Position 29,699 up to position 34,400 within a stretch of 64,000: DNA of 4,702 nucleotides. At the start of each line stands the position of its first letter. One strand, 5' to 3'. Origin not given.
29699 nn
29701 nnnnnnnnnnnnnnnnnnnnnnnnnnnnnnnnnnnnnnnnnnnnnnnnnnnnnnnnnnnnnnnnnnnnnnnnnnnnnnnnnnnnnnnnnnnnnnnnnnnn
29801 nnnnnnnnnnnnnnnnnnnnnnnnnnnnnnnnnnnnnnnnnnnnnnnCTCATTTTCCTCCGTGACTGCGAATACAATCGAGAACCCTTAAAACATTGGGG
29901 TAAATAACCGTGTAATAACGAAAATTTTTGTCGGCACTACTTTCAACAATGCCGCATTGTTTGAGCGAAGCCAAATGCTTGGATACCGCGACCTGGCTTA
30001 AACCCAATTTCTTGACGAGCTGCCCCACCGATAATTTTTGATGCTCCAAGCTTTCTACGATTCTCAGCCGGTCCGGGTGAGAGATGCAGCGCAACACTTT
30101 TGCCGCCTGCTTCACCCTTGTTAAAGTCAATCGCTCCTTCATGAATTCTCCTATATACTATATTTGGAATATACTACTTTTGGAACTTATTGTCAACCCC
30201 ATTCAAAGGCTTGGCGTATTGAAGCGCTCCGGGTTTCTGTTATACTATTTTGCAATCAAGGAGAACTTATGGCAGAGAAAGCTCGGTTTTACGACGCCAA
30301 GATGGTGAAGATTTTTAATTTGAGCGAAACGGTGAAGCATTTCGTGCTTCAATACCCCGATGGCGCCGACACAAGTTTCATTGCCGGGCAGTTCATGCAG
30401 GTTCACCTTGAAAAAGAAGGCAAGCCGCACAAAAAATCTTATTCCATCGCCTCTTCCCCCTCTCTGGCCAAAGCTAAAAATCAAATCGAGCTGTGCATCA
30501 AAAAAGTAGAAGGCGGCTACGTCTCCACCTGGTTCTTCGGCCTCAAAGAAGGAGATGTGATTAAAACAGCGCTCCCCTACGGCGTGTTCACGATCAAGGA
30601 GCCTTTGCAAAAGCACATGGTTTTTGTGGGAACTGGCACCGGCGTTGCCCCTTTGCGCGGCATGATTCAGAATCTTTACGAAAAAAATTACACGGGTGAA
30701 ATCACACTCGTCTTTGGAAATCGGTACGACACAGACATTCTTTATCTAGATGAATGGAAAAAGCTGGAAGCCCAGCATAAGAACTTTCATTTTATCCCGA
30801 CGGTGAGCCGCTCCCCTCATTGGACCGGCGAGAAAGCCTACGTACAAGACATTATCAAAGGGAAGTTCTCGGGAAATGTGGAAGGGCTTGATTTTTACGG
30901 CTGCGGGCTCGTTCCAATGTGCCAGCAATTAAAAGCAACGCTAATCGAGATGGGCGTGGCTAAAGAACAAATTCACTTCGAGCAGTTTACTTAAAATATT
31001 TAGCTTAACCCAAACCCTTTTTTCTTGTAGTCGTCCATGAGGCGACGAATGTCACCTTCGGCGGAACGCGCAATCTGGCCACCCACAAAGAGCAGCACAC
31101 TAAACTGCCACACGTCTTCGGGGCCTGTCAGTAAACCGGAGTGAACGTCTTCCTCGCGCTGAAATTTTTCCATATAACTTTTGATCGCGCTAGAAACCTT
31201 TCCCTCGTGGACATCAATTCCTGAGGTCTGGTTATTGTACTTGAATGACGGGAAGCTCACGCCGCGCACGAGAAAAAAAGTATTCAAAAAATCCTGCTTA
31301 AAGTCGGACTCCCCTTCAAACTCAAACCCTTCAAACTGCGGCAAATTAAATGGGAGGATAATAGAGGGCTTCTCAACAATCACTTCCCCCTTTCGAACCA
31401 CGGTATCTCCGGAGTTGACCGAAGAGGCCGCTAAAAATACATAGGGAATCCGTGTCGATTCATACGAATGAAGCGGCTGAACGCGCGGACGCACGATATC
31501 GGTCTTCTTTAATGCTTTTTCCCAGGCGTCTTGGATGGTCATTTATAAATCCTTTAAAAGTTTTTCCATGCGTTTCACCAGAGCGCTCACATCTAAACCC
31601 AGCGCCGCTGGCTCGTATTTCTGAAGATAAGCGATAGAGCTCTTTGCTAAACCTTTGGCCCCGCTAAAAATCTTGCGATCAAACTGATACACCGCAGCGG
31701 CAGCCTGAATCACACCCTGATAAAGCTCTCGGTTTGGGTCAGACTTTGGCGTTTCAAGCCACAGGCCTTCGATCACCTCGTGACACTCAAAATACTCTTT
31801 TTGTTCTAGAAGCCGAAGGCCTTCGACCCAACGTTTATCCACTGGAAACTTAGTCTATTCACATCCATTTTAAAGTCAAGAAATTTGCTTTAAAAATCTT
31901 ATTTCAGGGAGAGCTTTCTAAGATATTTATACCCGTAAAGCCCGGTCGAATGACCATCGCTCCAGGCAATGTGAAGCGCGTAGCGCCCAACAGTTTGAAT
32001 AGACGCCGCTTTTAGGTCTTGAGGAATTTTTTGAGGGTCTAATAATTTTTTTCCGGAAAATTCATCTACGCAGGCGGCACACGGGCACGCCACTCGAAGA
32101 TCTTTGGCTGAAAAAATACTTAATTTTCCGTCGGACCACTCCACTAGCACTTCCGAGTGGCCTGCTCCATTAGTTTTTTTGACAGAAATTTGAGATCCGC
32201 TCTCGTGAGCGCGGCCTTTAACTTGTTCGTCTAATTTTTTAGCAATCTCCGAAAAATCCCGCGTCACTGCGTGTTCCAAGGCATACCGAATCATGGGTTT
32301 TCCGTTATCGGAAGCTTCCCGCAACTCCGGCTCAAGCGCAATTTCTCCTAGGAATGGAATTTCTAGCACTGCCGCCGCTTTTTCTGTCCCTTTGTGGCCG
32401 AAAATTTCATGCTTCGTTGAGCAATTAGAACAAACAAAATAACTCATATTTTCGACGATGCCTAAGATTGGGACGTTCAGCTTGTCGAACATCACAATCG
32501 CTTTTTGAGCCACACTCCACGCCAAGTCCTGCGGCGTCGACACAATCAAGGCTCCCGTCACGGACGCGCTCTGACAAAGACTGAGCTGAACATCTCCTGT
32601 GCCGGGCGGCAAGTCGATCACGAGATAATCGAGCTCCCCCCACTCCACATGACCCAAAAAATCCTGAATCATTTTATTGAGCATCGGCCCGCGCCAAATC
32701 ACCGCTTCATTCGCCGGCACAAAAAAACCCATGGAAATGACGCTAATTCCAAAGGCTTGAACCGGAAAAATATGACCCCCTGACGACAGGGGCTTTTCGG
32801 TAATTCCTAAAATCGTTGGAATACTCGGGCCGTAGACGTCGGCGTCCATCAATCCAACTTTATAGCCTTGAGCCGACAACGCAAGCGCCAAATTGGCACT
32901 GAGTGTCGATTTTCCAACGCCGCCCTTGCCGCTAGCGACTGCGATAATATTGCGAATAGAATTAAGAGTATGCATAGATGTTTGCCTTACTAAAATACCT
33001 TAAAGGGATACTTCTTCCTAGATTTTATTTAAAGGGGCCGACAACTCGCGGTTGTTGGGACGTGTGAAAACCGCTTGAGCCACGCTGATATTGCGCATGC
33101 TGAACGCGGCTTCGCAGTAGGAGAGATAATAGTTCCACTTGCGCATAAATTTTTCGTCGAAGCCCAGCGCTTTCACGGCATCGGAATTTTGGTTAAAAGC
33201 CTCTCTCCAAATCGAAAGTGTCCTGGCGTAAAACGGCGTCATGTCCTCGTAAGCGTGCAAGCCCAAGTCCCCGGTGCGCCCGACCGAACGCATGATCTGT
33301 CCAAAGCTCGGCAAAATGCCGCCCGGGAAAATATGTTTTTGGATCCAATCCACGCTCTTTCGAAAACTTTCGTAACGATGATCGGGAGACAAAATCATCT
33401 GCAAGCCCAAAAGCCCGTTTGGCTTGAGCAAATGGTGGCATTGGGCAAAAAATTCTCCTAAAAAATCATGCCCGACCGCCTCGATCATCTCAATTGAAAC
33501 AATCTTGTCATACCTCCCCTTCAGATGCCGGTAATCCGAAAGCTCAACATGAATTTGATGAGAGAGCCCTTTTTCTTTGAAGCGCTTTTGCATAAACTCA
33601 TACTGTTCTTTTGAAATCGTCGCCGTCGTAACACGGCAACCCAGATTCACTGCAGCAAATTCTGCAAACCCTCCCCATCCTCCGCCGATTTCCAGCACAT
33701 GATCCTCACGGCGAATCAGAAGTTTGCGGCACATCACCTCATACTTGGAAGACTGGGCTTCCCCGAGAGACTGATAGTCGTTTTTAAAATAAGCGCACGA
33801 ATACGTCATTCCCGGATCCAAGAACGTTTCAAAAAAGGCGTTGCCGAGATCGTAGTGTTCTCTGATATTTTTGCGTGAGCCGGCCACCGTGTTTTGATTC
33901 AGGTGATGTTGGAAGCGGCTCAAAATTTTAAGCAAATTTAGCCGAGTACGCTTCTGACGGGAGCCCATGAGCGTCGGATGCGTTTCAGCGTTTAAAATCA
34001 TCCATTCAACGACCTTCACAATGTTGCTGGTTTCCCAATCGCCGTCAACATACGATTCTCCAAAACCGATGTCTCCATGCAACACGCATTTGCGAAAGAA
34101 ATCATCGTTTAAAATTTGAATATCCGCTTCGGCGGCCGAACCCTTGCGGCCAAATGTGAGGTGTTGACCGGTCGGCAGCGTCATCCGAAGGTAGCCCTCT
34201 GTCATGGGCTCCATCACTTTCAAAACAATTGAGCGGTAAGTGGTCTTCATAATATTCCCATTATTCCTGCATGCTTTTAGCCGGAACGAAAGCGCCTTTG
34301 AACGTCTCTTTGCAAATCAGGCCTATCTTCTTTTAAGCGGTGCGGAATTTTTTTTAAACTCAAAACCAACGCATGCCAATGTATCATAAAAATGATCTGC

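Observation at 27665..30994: Candidate persulfide/sulfide-responsive module: ArsR-family regulator + rhodanese-YgaP + CoADR-rhodanese, divergent from an FNR-like reductase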

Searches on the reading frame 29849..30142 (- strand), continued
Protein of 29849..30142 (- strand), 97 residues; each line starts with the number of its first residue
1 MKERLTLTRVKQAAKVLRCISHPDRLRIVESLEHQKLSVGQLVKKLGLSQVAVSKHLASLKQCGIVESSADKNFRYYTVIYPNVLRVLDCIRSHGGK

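Call 76: search_protein_families(library=pfam, proteins=[L065:4959-6188:+, L065:6204-7631:+, L065:3000-3842:+, L069:4550-5068:+, L069:5078-6238:+, L069:6280-7719:+, L075:4609-5124:+, L075:5393-6550:+, L075:6606-8216:+, L080:4332-5768:+], max_evalue=0.0001)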
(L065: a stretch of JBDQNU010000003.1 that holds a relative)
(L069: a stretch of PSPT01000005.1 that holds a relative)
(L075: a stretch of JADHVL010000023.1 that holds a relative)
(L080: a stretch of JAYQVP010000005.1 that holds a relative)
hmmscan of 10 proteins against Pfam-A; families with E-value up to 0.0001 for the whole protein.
L065:4959-6188:+ (409 aa): 2 families
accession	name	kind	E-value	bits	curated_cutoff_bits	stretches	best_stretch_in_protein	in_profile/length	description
PF00581.25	Rhodanese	-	3.3e-08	34.3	22.2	1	35-134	1-100/102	Rhodanese-like domain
PF00753.33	Lactamase_B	-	2.2e-07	31.5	22.7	1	162-324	7-196/196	Metallo-beta-lactamase superfamily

L065:6204-7631:+ (475 aa): 12 families
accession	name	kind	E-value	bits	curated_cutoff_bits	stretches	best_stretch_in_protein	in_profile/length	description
PF13247.11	Fer4_11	-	2.1e-22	79.6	26.2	1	53-145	5-99/100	4Fe-4S dicluster domain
PF03916.19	NrfD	-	8.1e-16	59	25.8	1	268-435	7-193/313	Polysulphide reductase, NrfD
PF12838.12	Fer4_7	-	6e-11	43.1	27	1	57-104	1-52/52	4Fe-4S dicluster domain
PF12837.12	Fer4_6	-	1.2e-10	41.2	25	1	82-105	1-24/24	4Fe-4S binding domain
PF13187.11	Fer4_9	-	7.4e-10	39.1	27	1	12-74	1-51/52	4Fe-4S dicluster domain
PF00037.32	Fer4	-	2.7e-09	36.9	21.1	1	84-106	2-24/24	4Fe-4S binding domain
PF12797.12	Fer4_2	-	3.8e-09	36.4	24.5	1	83-102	3-22/22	4Fe-4S binding domain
PF13237.11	Fer4_10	-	1.1e-08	35.3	25.5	1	85-137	4-53/53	4Fe-4S dicluster domain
PF25160.1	LdpA_Fe-S-bd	-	1.9e-07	31.2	27.6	1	63-105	6-43/49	LdpA Fe-S cluster-binding domain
PF14697.11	Fer4_21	-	3e-06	27.7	35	0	57-104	7-56/59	4Fe-4S dicluster domain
PF12800.12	Fer4_4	-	8.1e-06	26.2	24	0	88-103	2-17/17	4Fe-4S binding domain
PF13484.11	Fer4_16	-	1.2e-05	26.4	30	0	89-119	1-31/66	4Fe-4S double cluster binding domain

L065:3000-3842:+ (280 aa): 1 family
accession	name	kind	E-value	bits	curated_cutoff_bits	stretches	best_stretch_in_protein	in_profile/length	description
PF01925.25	TauE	-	4.3e-27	95.8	32.6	1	8-267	2-236/237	Sulfite exporter TauE/SafE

L069:4550-5068:+ (172 aa): 2 families
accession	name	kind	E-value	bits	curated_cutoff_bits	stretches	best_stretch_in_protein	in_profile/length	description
PF13686.11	DrsE_2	-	1.2e-51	175.2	25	1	7-171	2-156/156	DsrE/DsrF/DrsH-like family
PF02635.20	DsrE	-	2.9e-09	37.6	22.7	1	106-167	50-111/116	DsrE/DsrF-like family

L069:5078-6238:+ (386 aa): 2 families
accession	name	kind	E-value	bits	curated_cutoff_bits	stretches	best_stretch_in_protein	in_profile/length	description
PF00581.25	Rhodanese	-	6e-12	46.3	22.2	1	5-104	1-100/102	Rhodanese-like domain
PF00753.33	Lactamase_B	-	2.4e-08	34.6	22.7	1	132-295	6-196/196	Metallo-beta-lactamase superfamily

L069:6280-7719:+ (479 aa): 11 families
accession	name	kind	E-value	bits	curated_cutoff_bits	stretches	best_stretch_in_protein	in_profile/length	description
PF13247.11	Fer4_11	-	5.5e-23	81.5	26.2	1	53-145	5-99/100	4Fe-4S dicluster domain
PF03916.19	NrfD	-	4.3e-15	56.6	25.8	1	278-442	7-192/313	Polysulphide reductase, NrfD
PF12837.12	Fer4_6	-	4.2e-10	39.5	25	1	82-105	1-24/24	4Fe-4S binding domain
PF12838.12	Fer4_7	-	4.5e-10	40.3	27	1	57-104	1-52/52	4Fe-4S dicluster domain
PF13187.11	Fer4_9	-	1.5e-09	38.2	27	1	13-74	2-51/52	4Fe-4S dicluster domain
PF00037.32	Fer4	-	8e-09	35.4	21.1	1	84-106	2-24/24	4Fe-4S binding domain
PF13237.11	Fer4_10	-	1.1e-08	35.3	25.5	2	85-137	4-53/53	4Fe-4S dicluster domain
PF12797.12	Fer4_2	-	1.6e-08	34.4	24.5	1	83-102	3-22/22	4Fe-4S binding domain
PF25160.1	LdpA_Fe-S-bd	-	2.8e-06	27.4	27.6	1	63-104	6-42/49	LdpA Fe-S cluster-binding domain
PF14697.11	Fer4_21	-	3.5e-06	27.5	35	0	57-104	7-56/59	4Fe-4S dicluster domain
PF13484.11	Fer4_16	-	1.9e-05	25.8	30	0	89-118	1-30/66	4Fe-4S double cluster binding domain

L075:4609-5124:+ (171 aa): 2 families
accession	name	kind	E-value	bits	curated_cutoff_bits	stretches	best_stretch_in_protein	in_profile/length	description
PF13686.11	DrsE_2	-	8.8e-50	169.1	25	1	7-170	3-156/156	DsrE/DsrF/DrsH-like family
PF02635.20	DsrE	-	1.5e-11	45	22.7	1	106-166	51-111/116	DsrE/DsrF-like family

L075:5393-6550:+ (385 aa): 2 families
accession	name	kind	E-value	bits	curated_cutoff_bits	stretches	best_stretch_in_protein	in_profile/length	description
PF00581.25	Rhodanese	-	4.3e-09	37.2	22.2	1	9-105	4-100/102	Rhodanese-like domain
PF00753.33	Lactamase_B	-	2e-06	28.3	22.7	1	136-275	9-162/196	Metallo-beta-lactamase superfamily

L075:6606-8216:+ (536 aa): 12 families
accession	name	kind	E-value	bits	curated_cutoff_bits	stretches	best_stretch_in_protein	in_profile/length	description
PF13247.11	Fer4_11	-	3.2e-23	82.3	26.2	1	52-144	5-99/100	4Fe-4S dicluster domain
PF03916.19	NrfD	-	1.7e-16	61.2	25.8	1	268-525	7-303/313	Polysulphide reductase, NrfD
PF12837.12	Fer4_6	-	3.3e-11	43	25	1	81-104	1-24/24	4Fe-4S binding domain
PF00037.32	Fer4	-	3.2e-10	39.8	21.1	1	83-105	2-24/24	4Fe-4S binding domain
PF12838.12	Fer4_7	-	7.9e-10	39.5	27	1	56-103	1-52/52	4Fe-4S dicluster domain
PF12797.12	Fer4_2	-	1.7e-09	37.4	24.5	2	82-101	3-22/22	4Fe-4S binding domain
PF13187.11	Fer4_9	-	2.8e-09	37.3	27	1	11-73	1-51/52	4Fe-4S dicluster domain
PF13237.11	Fer4_10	-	5.8e-08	33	25.5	1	84-136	4-53/53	4Fe-4S dicluster domain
PF25160.1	LdpA_Fe-S-bd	-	7.7e-07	29.2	27.6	1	62-103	6-42/49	LdpA Fe-S cluster-binding domain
PF14697.11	Fer4_21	-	4.6e-06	27.1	35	0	56-103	7-56/59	4Fe-4S dicluster domain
PF13484.11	Fer4_16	-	4.2e-05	24.7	30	0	88-118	1-31/66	4Fe-4S double cluster binding domain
PF12800.12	Fer4_4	-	4.7e-05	23.8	24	0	87-102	2-17/17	4Fe-4S binding domain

L080:4332-5768:+ (478 aa): 11 families
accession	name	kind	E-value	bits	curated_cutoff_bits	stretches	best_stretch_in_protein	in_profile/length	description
PF13247.11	Fer4_11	-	1.9e-22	79.8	26.2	1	56-148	5-99/100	4Fe-4S dicluster domain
PF03916.19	NrfD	-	1.6e-15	58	25.8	1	271-445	7-194/313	Polysulphide reductase, NrfD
PF13237.11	Fer4_10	-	4.3e-11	43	25.5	1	88-140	4-53/53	4Fe-4S dicluster domain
PF12838.12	Fer4_7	-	5.7e-11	43.1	27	1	60-107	1-52/52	4Fe-4S dicluster domain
PF12837.12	Fer4_6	-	1.2e-10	41.2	25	1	85-108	1-24/24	4Fe-4S binding domain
PF13187.11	Fer4_9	-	8.8e-10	38.9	27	1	15-77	1-51/52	4Fe-4S dicluster domain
PF00037.32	Fer4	-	1.9e-09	37.3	21.1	1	87-109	2-24/24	4Fe-4S binding domain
PF12797.12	Fer4_2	-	3.4e-09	36.5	24.5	2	86-105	3-22/22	4Fe-4S binding domain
PF25160.1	LdpA_Fe-S-bd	-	2.3e-07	30.9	27.6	1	66-108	6-43/49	LdpA Fe-S cluster-binding domain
PF14697.11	Fer4_21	-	4.1e-06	27.3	35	0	60-107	7-56/59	4Fe-4S dicluster domain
PF12800.12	Fer4_4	-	9.6e-06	26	24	0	91-106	2-17/17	4Fe-4S binding domain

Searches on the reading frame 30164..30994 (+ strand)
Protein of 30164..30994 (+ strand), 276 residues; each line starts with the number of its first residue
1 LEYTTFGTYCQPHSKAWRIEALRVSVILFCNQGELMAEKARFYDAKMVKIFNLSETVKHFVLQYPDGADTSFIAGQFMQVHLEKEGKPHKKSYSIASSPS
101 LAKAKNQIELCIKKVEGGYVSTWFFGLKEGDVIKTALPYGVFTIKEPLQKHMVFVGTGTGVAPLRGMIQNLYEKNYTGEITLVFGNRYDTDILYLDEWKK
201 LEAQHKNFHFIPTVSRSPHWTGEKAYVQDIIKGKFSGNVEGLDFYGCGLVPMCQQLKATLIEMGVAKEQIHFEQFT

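Call 3: search_protein_families(library=pfam, proteins=[window:30164-30994:+])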
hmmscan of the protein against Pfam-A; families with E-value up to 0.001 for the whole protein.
window:30164-30994:+ (276 aa): 2 families
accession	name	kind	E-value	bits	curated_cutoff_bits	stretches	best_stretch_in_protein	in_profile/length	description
PF00175.26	NAD_binding_1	-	1.2e-22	81.1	22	1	154-255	1-106/109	Oxidoreductase NAD-binding domain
PF00970.30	FAD_binding_6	-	1.5e-13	51.3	21.1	1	45-142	2-97/99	Oxidoreductase FAD-binding domain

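Call 4: search_protein_families(library=ncbifam, proteins=[window:30164-30994:+])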
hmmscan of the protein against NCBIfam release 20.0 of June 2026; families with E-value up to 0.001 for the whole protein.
window:30164-30994:+ (276 aa): 28 families (the best 25 are shown)
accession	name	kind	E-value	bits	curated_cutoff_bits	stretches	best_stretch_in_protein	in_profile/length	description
NF040810.1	BenC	equivalog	1.7e-36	126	430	1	38-276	100-331/333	benzoate 1,2-dioxygenase electron transfer component BenC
NF045803.1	MethMoxFADbindMmoC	equivalog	1.1e-31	109.9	500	1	38-275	102-340/343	aromatic/alkene monooxygenase hydroxylase FAD-binding subunit MmoC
NF009805.0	PRK13289.1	equivalog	5e-27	94.8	432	1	50-275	162-392/399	NO-inducible flavohemoprotein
NF005963.0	PRK08051.1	equivalog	3.2e-26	92.1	230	1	45-273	6-228/233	NAD(P)H-flavin reductase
TIGR01941.1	nqrF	equivalog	5.1e-26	91.5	295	1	113-275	235-403/405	NADH:ubiquinone reductase (Na(+)-transporting) subunit F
TIGR02160.1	PA_CoA_Oxy5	hypoth_equivalog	6.9e-25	87.6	420.8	1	68-276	29-242/352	1,2-phenylacetyl-CoA epoxidase subunit PaaE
NF008822.0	PRK11872.1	equivalog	7.2e-24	84.4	402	1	43-276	107-336/341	anthranilate 1,2-dioxygenase electron transfer component AntC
NF058606.1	GlBtMonoRdsGbcB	equivalog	1.8e-23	83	500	1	46-275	17-247/362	glycine betaine monooxygenase reductase subunit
NF006220.0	PRK08345.1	subfamily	5.6e-22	78.3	395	1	41-233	9-198/294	cytochrome-c3 hydrogenase subunit gamma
NF040835.1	sulfhyd_HydG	equivalog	3.3e-21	75.8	650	1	44-271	19-244/292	NADPH-dependent hydrogenase/sulfhydrogenase 1 subunit gamma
NF052252.1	flav_redu_LuxG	exception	1.3e-20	73.6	340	1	45-271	3-225/232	flavin mononucleotide reductase LuxG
NF007964.0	PRK10684.1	equivalog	2.5e-19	69.4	383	1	71-275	36-237/333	NADH oxidoreductase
NF058510.1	bifunc_CpcD_PetH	exception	9.1e-16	57.6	635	1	56-274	143-389/405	bifunctional rod-capping linker CpcD/ferredoxin--NADP reductase PetH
NF045929.1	FNRPetHCyano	equivalog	4.5e-15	55.4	600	1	56-272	147-393/411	ferredoxin--NADP reductase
NF040830.1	sulfhyd_ShyC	equivalog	3.1e-14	52.8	600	1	41-201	5-160/288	NAD(P)-dependent hydrogenase/sulfhydrogenase 2 subunit gamma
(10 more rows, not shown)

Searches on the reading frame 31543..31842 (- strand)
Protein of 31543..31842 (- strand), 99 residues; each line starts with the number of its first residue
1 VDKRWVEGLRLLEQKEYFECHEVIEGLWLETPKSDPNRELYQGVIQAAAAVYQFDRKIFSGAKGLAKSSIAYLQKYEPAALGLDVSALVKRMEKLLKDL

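Call 3: search_protein_families(library=pfam, proteins=[window:31543-31842:-])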
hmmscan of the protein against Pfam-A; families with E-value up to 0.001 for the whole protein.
window:31543-31842:- (99 aa): 1 family
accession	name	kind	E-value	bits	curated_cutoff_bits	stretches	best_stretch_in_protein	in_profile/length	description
PF03745.19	DUF309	-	1.9e-18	66.3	27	1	6-65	2-59/59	Domain of unknown function (DUF309)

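Call 4: search_protein_families(library=ncbifam, proteins=[window:31543-31842:-])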
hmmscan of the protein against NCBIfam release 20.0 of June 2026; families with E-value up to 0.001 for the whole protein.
window:31543-31842:- (99 aa): 0 families

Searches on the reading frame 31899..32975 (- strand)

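Call 3: search_protein_families(library=pfam, proteins=[window:31899-32975:-])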
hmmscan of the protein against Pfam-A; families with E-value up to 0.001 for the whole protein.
window:31899-32975:- (358 aa): 7 families
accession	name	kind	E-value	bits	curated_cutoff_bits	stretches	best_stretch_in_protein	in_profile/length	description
PF10609.15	ParA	-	3.4e-100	334.9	27.1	1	7-248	2-245/246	NUBPL iron-transfer P-loop NTPase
PF06155.17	GBBH-like_N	-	7.2e-25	88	22.8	1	274-353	8-85/85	Gamma-butyrobetaine hydroxylase-like, N-terminal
PF01656.29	CbiA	-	2.5e-14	53.7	25.4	1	11-227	1-124/125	CobQ/CobB/MinD/ParA nucleotide binding domain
PF13614.12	AAA_31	-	7e-11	42.8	27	1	9-47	2-40/177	AAA domain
PF00142.24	Fer4_NifH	-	1.8e-07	31.3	25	1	15-46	6-37/271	4Fe-4S iron sulfur cluster binding proteins, NifH/frxC family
PF02374.21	ArsA_ATPase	-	8.6e-07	28.9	24.3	1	13-45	5-37/305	Anion-transporting ATPase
PF09140.17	MipZ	-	7.3e-06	25.9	20.7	1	10-47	2-39/262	ATPase MipZ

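Call 4: search_protein_families(library=ncbifam, proteins=[window:31899-32975:-])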
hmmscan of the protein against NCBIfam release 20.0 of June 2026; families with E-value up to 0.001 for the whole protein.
window:31899-32975:- (358 aa): 25 families
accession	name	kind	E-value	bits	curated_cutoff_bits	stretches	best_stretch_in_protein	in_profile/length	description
NF008669.0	PRK11670.1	equivalog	7.7e-91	304.7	348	1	3-266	102-367/369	iron-sulfur cluster carrier protein ApbC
NF041136.1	MrpORP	equivalog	5.5e-90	302.3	450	1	5-272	2-263/365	iron-sulfur cluster carrier protein MrpORP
TIGR01969.1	minD_arch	subfamily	9.8e-25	87.2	201.75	2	10-63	2-55/251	cell division ATPase MinD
TIGR01968.1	minD_bact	equivalog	4.7e-15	55.6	212.9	1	9-58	2-51/261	septum site-determining protein MinD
NF041546.1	ParA_partition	equivalog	2.5e-12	46.8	180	1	10-46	1-37/203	ParA family partition ATPase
TIGR01007.1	eps_fam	subfamily_domain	2.4e-11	43.6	108.05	1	10-176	19-188/204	polysaccharide biosynthesis tyrosine autokinase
NF047398.1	AAA_KGGVGR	domain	1.9e-09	38.1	90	1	9-59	3-53/190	KGGVGR-motif variant AAA ATPase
TIGR03815.1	CpaE_hom_Actino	equivalog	1.8e-08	33.9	154.45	1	10-62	113-165/340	septum site-determining protein Ssd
TIGR03018.1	pepcterm_TyrKin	hypoth_equivalog_domain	8.4e-08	31.8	230.65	1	6-61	33-89/207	XrtA-associated tyrosine autokinase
TIGR03371.1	cellulose_yhjQ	equivalog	1.3e-07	31.3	157.85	1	9-46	2-39/246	cellulose biosynthesis protein BcsQ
NF010443.0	PRK13869.1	subfamily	2.9e-07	29.6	446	1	9-58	122-170/405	plasmid-partitioning protein RepA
NF053622.1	ATPseBagAMYCTU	equivalog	7.8e-07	28.8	400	1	12-44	10-42/325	ATPase BagA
NF049936.1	TriMthamethphnDioxTmpA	equivalog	9.4e-07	28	400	1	277-349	3-74/366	2-trimethylaminoethylphosphonate dioxygenase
NF008079.0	PRK10818.1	equivalog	9.6e-07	28.4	508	1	9-57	3-51/270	septum site-determining protein MinD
NF009701.0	PRK13230.1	subfamily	5.1e-06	25.7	350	0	15-46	7-38/291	nitrogenase reductase-like protein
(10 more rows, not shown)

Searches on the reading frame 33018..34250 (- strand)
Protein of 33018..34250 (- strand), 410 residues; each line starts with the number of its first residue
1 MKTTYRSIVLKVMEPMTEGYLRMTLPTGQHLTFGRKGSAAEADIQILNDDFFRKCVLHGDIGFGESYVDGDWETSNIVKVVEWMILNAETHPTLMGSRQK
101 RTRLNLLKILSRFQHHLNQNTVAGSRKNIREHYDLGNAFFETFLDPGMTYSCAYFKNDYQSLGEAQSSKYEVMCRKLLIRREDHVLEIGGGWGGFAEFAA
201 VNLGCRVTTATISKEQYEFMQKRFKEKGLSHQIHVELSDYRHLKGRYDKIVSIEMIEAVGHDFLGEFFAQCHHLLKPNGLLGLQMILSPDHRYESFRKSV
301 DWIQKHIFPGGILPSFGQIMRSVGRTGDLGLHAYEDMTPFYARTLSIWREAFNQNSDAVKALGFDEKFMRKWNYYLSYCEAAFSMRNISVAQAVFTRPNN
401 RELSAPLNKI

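Call 45: search_protein_families(library=pfam, proteins=[window:33018-34250:-], max_evalue=0.00001)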
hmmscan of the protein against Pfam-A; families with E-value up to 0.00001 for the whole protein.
window:33018-34250:- (410 aa): 5 families
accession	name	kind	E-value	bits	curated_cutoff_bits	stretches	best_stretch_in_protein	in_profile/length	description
PF02353.26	CMAS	-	2.5e-84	283.3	27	1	126-392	7-272/273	Mycolic acid cyclopropane synthetase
PF13649.12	Methyltransf_25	-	1.6e-11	45.2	27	1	185-279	1-97/97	Methyltransferase domain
PF08242.18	Methyltransf_12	-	7.2e-09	36.7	30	1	186-281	1-98/98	Methyltransferase domain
PF08241.18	Methyltransf_11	-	1.1e-08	36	21.2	1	186-281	1-93/95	Methyltransferase domain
PF13489.12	Methyltransf_23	-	2.3e-08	34.4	27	1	179-298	20-131/164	Methyltransferase domain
